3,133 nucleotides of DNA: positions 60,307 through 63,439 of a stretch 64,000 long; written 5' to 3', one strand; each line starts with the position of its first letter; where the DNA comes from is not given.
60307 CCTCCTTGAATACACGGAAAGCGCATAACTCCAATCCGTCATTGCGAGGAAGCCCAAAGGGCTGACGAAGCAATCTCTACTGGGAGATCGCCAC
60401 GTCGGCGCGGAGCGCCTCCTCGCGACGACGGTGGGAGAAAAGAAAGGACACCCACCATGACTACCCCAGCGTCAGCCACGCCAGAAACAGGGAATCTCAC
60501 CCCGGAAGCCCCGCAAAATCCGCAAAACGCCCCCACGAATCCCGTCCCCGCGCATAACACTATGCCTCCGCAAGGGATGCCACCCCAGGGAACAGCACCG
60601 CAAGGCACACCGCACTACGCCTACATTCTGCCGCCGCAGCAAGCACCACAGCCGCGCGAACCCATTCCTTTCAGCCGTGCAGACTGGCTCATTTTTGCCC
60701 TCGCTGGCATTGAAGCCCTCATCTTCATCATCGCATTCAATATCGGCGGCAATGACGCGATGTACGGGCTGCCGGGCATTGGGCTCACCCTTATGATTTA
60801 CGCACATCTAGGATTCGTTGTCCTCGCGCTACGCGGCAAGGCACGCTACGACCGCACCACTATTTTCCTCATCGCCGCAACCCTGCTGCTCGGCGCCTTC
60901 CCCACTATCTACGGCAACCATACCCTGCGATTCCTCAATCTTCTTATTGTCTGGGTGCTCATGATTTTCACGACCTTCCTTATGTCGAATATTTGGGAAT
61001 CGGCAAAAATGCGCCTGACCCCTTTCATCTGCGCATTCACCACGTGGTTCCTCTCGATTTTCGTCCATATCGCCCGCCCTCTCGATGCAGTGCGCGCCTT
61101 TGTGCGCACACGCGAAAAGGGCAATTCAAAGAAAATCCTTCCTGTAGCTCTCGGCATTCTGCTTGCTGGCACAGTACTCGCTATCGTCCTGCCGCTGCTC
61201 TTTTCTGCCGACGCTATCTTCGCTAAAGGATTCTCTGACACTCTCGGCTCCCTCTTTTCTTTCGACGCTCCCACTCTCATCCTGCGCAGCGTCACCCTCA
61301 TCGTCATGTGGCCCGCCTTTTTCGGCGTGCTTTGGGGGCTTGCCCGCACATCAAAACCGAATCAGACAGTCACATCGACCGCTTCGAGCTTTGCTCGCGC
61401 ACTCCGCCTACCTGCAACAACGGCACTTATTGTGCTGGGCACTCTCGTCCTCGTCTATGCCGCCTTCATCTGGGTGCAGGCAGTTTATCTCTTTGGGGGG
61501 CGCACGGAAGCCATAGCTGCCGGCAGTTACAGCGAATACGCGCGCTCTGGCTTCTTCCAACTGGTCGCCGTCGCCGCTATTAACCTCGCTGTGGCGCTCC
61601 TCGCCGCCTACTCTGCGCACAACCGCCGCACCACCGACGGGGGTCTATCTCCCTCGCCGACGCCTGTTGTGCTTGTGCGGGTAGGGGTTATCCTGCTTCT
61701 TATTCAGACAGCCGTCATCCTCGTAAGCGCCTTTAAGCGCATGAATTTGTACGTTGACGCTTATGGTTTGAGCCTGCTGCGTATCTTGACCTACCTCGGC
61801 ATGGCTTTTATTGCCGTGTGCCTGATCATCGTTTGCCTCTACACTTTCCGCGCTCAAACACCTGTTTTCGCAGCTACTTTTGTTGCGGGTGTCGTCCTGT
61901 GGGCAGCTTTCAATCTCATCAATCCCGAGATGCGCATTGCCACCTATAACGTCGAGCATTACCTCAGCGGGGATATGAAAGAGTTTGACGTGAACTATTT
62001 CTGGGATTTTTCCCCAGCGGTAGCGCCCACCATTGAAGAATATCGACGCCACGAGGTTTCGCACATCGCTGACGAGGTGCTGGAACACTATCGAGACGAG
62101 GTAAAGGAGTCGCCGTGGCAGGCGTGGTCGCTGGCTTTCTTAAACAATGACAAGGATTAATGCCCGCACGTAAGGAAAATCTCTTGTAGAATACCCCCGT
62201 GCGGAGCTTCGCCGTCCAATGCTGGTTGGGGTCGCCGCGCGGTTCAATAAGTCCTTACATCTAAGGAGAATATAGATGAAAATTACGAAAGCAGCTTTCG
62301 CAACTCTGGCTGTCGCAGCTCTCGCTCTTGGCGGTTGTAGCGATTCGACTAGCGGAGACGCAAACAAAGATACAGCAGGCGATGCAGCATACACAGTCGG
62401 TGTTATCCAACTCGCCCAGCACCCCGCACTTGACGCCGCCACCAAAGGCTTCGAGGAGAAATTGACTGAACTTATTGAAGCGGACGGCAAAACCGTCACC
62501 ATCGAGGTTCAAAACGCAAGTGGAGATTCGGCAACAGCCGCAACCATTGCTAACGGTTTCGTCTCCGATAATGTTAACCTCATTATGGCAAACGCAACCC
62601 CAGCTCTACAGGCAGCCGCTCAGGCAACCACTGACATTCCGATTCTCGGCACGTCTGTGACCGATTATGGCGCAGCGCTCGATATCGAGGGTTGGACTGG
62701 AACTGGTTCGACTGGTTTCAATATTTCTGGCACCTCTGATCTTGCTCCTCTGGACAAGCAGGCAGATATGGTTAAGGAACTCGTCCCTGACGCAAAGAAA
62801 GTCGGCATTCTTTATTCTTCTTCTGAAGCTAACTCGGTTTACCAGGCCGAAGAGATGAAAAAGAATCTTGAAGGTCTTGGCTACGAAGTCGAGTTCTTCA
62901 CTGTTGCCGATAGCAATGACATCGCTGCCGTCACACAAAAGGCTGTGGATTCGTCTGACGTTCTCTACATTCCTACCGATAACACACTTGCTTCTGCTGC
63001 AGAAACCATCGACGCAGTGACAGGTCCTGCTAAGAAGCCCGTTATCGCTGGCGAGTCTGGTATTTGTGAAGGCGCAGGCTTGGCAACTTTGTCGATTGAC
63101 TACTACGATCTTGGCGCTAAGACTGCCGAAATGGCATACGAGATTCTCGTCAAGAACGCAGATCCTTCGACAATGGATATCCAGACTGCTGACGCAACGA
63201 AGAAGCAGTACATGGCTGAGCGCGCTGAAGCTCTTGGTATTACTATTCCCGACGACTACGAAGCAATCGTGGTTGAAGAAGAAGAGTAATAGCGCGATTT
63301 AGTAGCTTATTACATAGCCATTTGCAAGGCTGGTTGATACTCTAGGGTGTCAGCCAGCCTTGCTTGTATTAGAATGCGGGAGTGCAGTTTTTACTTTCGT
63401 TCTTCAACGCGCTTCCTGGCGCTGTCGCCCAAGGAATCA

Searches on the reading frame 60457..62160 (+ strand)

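Call 7: search_protein_families(library=pfam, proteins=[window:60457-62160:+])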
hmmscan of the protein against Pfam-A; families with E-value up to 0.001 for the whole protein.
window:60457-62160:+ (567 aa): 1 family
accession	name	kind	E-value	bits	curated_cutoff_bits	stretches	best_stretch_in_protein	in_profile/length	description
PF13687.11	DUF4153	-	2.3e-72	244.6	27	1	140-528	2-372/373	Domain of unknown function (DUF4153)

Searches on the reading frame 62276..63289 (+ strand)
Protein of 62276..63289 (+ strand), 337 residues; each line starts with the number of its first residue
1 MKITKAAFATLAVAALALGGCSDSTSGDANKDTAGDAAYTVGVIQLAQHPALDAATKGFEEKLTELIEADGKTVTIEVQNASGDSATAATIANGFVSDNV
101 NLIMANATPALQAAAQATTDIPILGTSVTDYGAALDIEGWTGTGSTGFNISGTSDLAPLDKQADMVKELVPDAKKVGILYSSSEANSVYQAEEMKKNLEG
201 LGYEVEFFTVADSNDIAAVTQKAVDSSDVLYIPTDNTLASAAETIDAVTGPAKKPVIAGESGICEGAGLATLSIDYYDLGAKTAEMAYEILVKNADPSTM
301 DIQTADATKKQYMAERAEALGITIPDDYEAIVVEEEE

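Call 8: search_protein_families(library=pfam, proteins=[window:62276-63289:+])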
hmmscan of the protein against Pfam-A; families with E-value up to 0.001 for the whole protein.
window:62276-63289:+ (337 aa): 1 family
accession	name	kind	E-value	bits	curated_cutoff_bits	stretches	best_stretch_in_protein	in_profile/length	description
PF04392.18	ABC_sub_bind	-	6e-60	203.4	25.9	1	41-327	2-284/293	ABC transporter substrate binding protein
